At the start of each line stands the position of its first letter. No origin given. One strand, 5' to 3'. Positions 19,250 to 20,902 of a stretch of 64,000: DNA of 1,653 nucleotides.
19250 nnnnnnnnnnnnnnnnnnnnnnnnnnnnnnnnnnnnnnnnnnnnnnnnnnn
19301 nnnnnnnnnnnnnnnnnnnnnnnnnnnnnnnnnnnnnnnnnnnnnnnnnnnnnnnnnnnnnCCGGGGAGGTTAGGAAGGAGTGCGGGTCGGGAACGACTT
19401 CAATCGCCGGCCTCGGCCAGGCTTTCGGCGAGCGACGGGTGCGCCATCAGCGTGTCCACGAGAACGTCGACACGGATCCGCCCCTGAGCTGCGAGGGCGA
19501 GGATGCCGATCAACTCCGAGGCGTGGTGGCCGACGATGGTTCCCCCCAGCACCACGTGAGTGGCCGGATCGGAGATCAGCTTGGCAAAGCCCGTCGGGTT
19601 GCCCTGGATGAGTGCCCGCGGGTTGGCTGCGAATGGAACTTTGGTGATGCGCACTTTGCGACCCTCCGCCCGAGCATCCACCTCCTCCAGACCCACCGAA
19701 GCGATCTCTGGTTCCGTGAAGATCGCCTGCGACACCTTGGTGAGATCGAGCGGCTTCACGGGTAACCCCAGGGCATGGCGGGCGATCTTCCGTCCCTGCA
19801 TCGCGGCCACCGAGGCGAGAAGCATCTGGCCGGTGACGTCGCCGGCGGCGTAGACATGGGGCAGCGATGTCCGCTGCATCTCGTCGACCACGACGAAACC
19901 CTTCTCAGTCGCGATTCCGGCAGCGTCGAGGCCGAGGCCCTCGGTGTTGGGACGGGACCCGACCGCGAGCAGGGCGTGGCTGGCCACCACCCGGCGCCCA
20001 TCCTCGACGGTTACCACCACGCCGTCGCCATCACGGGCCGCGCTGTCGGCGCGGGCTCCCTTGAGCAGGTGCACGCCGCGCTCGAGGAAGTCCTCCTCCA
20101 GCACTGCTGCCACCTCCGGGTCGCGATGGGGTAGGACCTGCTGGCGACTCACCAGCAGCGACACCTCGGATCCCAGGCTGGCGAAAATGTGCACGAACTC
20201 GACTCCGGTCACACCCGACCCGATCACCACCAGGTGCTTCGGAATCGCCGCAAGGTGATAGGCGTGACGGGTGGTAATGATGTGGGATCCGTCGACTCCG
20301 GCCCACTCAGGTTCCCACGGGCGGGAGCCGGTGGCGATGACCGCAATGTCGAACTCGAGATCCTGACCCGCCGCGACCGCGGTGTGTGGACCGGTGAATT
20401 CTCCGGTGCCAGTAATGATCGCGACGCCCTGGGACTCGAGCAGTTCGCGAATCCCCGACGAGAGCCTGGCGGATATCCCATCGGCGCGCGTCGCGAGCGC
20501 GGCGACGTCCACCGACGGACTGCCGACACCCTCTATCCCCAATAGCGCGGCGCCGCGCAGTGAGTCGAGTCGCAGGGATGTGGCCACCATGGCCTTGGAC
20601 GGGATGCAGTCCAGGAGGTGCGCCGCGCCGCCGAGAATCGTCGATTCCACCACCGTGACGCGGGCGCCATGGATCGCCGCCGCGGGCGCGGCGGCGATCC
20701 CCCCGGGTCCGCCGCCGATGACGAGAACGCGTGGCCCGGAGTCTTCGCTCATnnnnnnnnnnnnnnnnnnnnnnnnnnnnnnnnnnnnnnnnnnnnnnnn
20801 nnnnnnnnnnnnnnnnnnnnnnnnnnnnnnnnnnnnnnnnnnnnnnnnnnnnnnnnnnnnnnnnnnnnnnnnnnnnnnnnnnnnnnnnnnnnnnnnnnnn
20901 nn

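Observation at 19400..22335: B12-mutase catalytic-domain-only gene translationally coupled to an LpdA-type flavoprotein; a second catalytic-only paralog coupled to zinc-ribbon and membrane proteins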

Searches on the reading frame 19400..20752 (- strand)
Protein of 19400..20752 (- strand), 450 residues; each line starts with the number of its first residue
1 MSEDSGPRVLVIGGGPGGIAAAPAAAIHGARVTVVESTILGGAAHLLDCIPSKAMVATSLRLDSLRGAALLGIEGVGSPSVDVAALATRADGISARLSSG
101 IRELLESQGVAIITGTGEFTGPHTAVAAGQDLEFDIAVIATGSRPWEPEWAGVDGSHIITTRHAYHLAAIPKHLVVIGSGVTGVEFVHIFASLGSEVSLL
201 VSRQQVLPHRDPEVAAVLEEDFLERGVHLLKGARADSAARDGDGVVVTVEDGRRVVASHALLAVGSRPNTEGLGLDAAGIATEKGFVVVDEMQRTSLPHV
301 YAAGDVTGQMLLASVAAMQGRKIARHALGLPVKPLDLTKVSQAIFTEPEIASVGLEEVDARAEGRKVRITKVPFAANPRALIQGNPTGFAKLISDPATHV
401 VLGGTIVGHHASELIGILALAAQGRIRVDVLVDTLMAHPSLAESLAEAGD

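Call 11: search_protein_families(library=pfam, proteins=[window:19400-20752:-], max_evalue=0.01)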
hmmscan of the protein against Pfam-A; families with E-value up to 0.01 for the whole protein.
window:19400-20752:- (450 aa): 9 families
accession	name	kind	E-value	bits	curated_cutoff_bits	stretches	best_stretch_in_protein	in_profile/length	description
PF07992.20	Pyr_redox_2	-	6.5e-64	216.6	26.1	1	8-320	2-291/291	Pyridine nucleotide-disulphide oxidoreductase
PF02852.28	Pyr_redox_dim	-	3.3e-30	105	25.3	1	341-448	2-109/110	Pyridine nucleotide-disulphide oxidoreductase, dimerisation domain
PF00070.33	Pyr_redox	-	3.4e-21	76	22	1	173-251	1-81/82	Pyridine nucleotide-disulphide oxidoreductase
PF13738.12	Pyr_redox_3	-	7.5e-11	42.3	30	1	137-304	128-305/305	Pyridine nucleotide-disulphide oxidoreductase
PF12831.13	FAD_oxidored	-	1.6e-07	31.4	27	1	9-43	2-37/416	FAD dependent oxidoreductase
PF03486.20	HI0933_like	-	6.8e-05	22.9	50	0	8-37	2-31/244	HI0933-like protein Rossmann domain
PF01262.27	AlaDh_PNT_C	-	0.00015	21.7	23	0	171-209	28-66/214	Alanine dehydrogenase/PNT, C-terminal domain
PF01134.28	GIDA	-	0.0003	20.4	22.1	0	9-59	2-50/391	Glucose inhibited division protein A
PF00890.30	FAD_binding_2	-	0.0036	17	20.4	1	9-39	2-32/414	FAD binding domain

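Call 13: search_protein_families(library=ncbifam, proteins=[window:19400-20752:-], max_evalue=0.001)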
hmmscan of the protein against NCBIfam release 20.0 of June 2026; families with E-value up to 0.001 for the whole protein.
window:19400-20752:- (450 aa): 58 families (the best 25 are shown)
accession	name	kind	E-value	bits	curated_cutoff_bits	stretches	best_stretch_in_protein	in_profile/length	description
NF005883.0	PRK07845.1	equivalog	2.7e-137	458.5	479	1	7-449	3-456/466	NAD(P)H-quinone dehydrogenase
TIGR01350.1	lipoamide_DH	equivalog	4.6e-113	378.3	408.8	1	9-448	4-450/461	dihydrolipoyl dehydrogenase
TIGR02053.1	MerA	equivalog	9.5e-96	321.6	454.45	1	8-446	2-447/465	mercury(II) reductase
NF004991.0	PRK06370.1-3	subfamily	2.7e-86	290.1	620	1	9-450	38-485/509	FAD-containing oxidoreductase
NF003585.0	PRK05249.1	equivalog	2.7e-84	283.4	465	1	9-446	9-451/464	Si-specific NAD(P)(+) transhydrogenase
NF004776.0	PRK06116.1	equivalog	2.1e-80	270.9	480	1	9-445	7-446/450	glutathione-disulfide reductase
TIGR01424.1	gluta_reduc_2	equivalog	7.4e-79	265.4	606.05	1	10-445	6-442/446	glutathione-disulfide reductase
NF004992.0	PRK06370.1-4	equivalog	2.6e-71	240.5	629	1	10-444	8-447/459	FAD-containing oxidoreductase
NF010311.1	PRK13748.1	subfamily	3.2e-69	234.2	600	1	7-445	98-541/560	mercury(II) reductase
NF004945.0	PRK06292.2-3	equivalog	1.1e-68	232.3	494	1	9-445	6-445/457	dihydrolipoyl dehydrogenase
NF004943.0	PRK06292.2-1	equivalog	2.3e-68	231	432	1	9-448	6-451/456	dihydrolipoyl dehydrogenase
NF004946.0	PRK06292.2-4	subfamily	4.2e-68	230.2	634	1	9-448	6-466/487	dihydrolipoyl dehydrogenase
NF004947.0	PRK06292.2-5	equivalog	4e-66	223.8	592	1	9-448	6-454/474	dihydrolipoyl dehydrogenase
NF005884.0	PRK07846.1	equivalog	4.1e-66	223.5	501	1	10-444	7-443/454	mycothione reductase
TIGR01421.1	gluta_reduc_1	equivalog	2.8e-62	211.4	556.15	1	9-445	5-446/450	glutathione-disulfide reductase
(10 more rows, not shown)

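Call 50: find_homologous_proteins(query=window:19400-20752:-, max_evalue=1e-30)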
Query window:19400-20752:- (450 aa): 8000 proteins with E <= 1e-30 among 8000 candidates; the best 120 are listed.
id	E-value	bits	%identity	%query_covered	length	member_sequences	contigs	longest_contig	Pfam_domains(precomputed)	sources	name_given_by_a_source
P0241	2.3e-279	944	100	100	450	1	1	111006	PF02852.29,PF07992.21,PF00070.34,PF13738.13,PF12831.14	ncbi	-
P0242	2.6e-240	816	85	100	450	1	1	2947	PF02852.29,PF07992.21,PF00070.34,PF13738.13,PF03486.21,PF01262.28,PF01134.29,PF12831.14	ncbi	-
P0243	1.1e-233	794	82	100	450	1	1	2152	PF02852.29,PF07992.21,PF00070.34,PF13738.13,PF01134.29,PF12831.14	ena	-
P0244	3.9e-230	782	83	100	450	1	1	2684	PF02852.29,PF07992.21,PF00070.34,PF13738.13,PF03486.21,PF01262.28,PF01134.29,PF12831.14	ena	-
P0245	1.6e-229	780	82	100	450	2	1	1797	PF02852.29,PF07992.21,PF00070.34,PF13738.13,PF03486.21,PF01262.28,PF01134.29,PF12831.14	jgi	-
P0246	1.2e-227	774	81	100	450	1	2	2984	PF02852.29,PF07992.21,PF00070.34,PF13738.13,PF01262.28,PF12831.14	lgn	-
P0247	1.2e-225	767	81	100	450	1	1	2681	PF02852.29,PF07992.21,PF00070.34,PF13738.13,PF03486.21,PF01262.28,PF01134.29,PF12831.14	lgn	-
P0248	1.2e-216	738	79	100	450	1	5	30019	PF02852.29,PF07992.21,PF00070.34,PF13738.13,PF03486.21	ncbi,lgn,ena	ncbi:MAG: FAD-dependent oxidoreductase [Actinomycetota bacterium]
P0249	1.9e-212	724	77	100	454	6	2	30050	PF02852.29,PF07992.21,PF00070.34,PF13738.13,PF03486.21,PF01262.28,PF01134.29,PF12831.14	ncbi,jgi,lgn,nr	ncbi:MAG TPA: FAD-dependent oxidoreductase [Acidimicrobiia bacterium]|nr:FAD-dependent oxidoreductas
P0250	2.9e-211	720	74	100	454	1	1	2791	PF02852.29,PF07992.21,PF00070.34,PF13738.13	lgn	-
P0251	2.4e-209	714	75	100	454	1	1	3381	PF01266.31,PF02852.29,PF07992.21,PF00070.34,PF13738.13,PF01262.28,PF01134.29,PF12831.14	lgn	-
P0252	3.9e-209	713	76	100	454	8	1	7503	PF02852.29,PF07992.21,PF00070.34,PF13738.13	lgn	-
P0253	9.2e-208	709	75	100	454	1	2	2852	PF02852.29,PF07992.21,PF00070.34,PF13738.13,PF01262.28,PF01134.29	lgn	-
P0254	4.1e-207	706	73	100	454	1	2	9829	PF02852.29,PF07992.21,PF00070.34,PF13738.13,PF03486.21,PF01262.28,PF01134.29,PF12831.14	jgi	jgi:pyruvate/2-oxoglutarate dehydrogenase complex dihydrolipoamide dehydrogenase (E3) component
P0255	5.8e-207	706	74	100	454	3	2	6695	PF02852.29,PF07992.21,PF00070.34,PF13738.13,PF03486.21,PF01262.28,PF01134.29,PF12831.14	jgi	-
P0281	1.8e-183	629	68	100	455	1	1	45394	PF02852.29,PF07992.21,PF00070.34,PF13738.13,PF03486.21,PF01262.28,PF01134.29,PF12831.14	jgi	jgi:dihydrolipoamide dehydrogenase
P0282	1.8e-183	629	66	100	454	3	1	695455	PF02852.29,PF07992.21,PF00070.34,PF13738.13,PF03486.21,PF01262.28,PF01134.29,PF12831.14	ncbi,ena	-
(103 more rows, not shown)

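Call 51: find_encoding_contigs(protein=P0248, flank=8000, max_places=3)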
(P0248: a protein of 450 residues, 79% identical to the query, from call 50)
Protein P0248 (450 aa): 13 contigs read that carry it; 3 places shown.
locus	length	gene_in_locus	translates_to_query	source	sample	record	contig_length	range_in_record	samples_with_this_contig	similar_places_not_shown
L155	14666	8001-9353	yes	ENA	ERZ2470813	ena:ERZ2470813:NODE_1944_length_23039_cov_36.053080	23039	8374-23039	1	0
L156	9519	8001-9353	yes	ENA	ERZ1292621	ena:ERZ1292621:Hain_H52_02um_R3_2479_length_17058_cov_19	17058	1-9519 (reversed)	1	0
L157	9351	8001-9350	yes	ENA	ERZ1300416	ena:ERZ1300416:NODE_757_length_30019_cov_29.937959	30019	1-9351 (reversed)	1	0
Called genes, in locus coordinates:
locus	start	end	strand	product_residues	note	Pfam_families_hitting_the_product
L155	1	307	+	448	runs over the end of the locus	-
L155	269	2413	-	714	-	PF08486:SpoIID, PF01471:PG_binding_1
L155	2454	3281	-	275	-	PF02146:SIR2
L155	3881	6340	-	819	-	PF00912:Transgly, PF00905:Transpeptidase, PF03793:PASTA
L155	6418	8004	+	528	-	PF01642:MM_CoA_mutase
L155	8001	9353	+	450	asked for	PF03486:HI0933_like (faint), PF07992:Pyr_redox_2, PF13738:Pyr_redox_3, PF00070:Pyr_redox, PF02852:Pyr_redox_dim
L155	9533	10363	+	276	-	PF00892:EamA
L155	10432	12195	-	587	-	PF00289:Biotin_carb_N, PF02786:CPSase_L_D2, PF02222:ATP-grasp (weak), PF07478:Dala_Dala_lig_C, PF02785:Biotin_carb_C, PF25917:BSH_RND (faint), PF25997:BSH_YhbJ (faint), PF00364:Biotin_lipoyl, +1 more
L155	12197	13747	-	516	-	PF01039:Carboxyl_trans, PF03255:ACCA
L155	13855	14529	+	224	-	PF03099:BPL_LplA_LipB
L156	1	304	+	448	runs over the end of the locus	-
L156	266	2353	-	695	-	PF08486:SpoIID, PF01471:PG_binding_1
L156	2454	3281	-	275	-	PF02146:SIR2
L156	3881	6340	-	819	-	PF00912:Transgly, PF00905:Transpeptidase, PF03793:PASTA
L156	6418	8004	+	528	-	PF01642:MM_CoA_mutase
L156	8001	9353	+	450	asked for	PF03486:HI0933_like (faint), PF07992:Pyr_redox_2, PF13738:Pyr_redox_3, PF00070:Pyr_redox, PF02852:Pyr_redox_dim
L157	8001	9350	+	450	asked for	PF03486:HI0933_like (faint), PF07992:Pyr_redox_2, PF13738:Pyr_redox_3, PF00070:Pyr_redox, PF02852:Pyr_redox_dim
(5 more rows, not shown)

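Call 52: find_encoding_contigs(protein=P0281, flank=8000, max_places=2)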
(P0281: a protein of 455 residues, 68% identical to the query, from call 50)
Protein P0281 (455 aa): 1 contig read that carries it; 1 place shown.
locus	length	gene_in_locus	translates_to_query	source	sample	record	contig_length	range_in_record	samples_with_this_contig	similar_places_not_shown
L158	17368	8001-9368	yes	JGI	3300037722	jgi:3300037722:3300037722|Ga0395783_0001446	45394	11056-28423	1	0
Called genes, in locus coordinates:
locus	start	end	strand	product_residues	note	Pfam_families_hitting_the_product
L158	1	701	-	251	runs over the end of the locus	PF02146:SIR2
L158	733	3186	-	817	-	PF00082:Peptidase_S8, PF00353:HemolysinCabind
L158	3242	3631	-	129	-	-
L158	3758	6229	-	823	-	PF00912:Transgly, PF00905:Transpeptidase, PF03793:PASTA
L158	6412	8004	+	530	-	PF01642:MM_CoA_mutase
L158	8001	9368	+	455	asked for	PF01134:GIDA (weak), PF01262:AlaDh_PNT_C (faint), PF03486:HI0933_like (faint), PF07992:Pyr_redox_2, PF12831:FAD_oxidored (weak), PF13738:Pyr_redox_3 (weak), PF00070:Pyr_redox, PF02852:Pyr_redox_dim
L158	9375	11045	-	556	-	-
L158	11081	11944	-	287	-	-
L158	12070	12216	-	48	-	-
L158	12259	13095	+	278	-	PF00892:EamA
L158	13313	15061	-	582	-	PF00289:Biotin_carb_N, PF02786:CPSase_L_D2, PF02222:ATP-grasp, PF07478:Dala_Dala_lig_C, PF02785:Biotin_carb_C, PF25919:BSH_CusB (faint), PF25917:BSH_RND, PF00364:Biotin_lipoyl, +2 more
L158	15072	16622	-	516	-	PF01039:Carboxyl_trans, PF03255:ACCA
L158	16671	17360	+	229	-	PF03099:BPL_LplA_LipB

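Call 53: find_encoding_contigs(protein=P0249, flank=8000, max_places=2)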
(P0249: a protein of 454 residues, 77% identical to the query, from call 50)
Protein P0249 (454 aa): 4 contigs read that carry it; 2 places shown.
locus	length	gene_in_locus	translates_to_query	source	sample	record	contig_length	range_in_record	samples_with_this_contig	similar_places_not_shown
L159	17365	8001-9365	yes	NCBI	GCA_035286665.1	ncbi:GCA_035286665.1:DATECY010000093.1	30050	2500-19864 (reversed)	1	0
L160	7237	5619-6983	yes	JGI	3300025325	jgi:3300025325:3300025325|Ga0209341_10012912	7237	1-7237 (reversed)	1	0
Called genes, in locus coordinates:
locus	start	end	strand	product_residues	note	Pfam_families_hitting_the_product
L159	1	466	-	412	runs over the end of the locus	-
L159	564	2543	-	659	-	PF08486:SpoIID, PF01471:PG_binding_1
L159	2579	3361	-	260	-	PF02146:SIR2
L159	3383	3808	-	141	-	-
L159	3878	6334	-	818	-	PF00912:Transgly, PF00905:Transpeptidase, PF03793:PASTA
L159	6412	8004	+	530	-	PF01642:MM_CoA_mutase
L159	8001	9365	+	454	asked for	PF01134:GIDA (faint), PF01262:AlaDh_PNT_C (faint), PF03486:HI0933_like (faint), PF07992:Pyr_redox_2, PF12831:FAD_oxidored (weak), PF13738:Pyr_redox_3 (weak), PF00070:Pyr_redox, PF02852:Pyr_redox_dim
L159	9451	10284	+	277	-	PF00892:EamA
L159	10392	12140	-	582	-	PF00289:Biotin_carb_N, PF02222:ATP-grasp, PF02786:CPSase_L_D2, PF07478:Dala_Dala_lig_C (weak), PF02785:Biotin_carb_C, PF00364:Biotin_lipoyl, PF25917:BSH_RND (weak), PF25919:BSH_CusB (weak), +2 more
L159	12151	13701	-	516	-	PF01039:Carboxyl_trans, PF03255:ACCA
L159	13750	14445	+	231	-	PF03099:BPL_LplA_LipB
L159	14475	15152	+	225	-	PF01738:DLH (weak)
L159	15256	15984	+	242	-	PF08713:DNA_alkylation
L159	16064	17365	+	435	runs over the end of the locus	PF03816:LytR_cpsA_psr, PF13399:LytR_C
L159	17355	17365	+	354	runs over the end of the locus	PF00483:NTP_transferase, PF12804:NTP_transf_3, PF00132:Hexapep (faint), PF25087:GMPPB_C, PF24894:Hexapep_GlmU (weak), PF25084:LbH_EIF2B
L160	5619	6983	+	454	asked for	PF01134:GIDA (faint), PF01262:AlaDh_PNT_C (faint), PF03486:HI0933_like (faint), PF07992:Pyr_redox_2, PF12831:FAD_oxidored (weak), PF13738:Pyr_redox_3 (weak), PF00070:Pyr_redox, PF02852:Pyr_redox_dim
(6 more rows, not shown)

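Call 54: find_encoding_contigs(protein=P0282, flank=8000, max_places=2)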
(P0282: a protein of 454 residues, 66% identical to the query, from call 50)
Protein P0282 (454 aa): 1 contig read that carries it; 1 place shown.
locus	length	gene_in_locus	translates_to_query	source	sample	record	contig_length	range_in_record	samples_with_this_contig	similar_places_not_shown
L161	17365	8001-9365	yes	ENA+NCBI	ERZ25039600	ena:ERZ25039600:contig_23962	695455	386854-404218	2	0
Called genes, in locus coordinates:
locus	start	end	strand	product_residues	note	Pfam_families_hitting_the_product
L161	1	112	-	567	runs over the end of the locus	PF00664:ABC_membrane, PF00005:ABC_tran, PF02463:SMC_N (faint), PF09818:ABC_ATPase (faint)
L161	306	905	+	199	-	PF02190:LON_substr_bdg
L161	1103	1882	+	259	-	PF00497:SBP_bac_3, PF10613:Lig_chan-Glu_bd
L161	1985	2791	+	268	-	PF00528:BPD_transp_1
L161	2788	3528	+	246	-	PF02463:SMC_N (weak), PF00005:ABC_tran, PF13191:AAA_16 (weak), PF13304:AAA_21 (faint)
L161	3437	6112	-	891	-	PF00912:Transgly, PF00905:Transpeptidase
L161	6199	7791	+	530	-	PF01642:MM_CoA_mutase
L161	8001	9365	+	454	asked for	PF01134:GIDA (faint), PF01262:AlaDh_PNT_C (faint), PF03486:HI0933_like (faint), PF07992:Pyr_redox_2, PF12831:FAD_oxidored, PF13738:Pyr_redox_3, PF00070:Pyr_redox, PF02852:Pyr_redox_dim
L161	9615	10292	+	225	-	-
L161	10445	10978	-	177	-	PF06224:AlkZ-like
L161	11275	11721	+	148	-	-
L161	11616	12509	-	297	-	PF08241:Methyltransf_11 (faint)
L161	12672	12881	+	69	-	-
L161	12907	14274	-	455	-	PF02222:ATP-grasp, PF02786:CPSase_L_D2, PF07478:Dala_Dala_lig_C (weak), PF02785:Biotin_carb_C, PF25919:BSH_CusB (faint), PF00364:Biotin_lipoyl, PF25917:BSH_RND, PF25973:BSH_CzcB (faint)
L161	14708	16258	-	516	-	PF01039:Carboxyl_trans, PF03255:ACCA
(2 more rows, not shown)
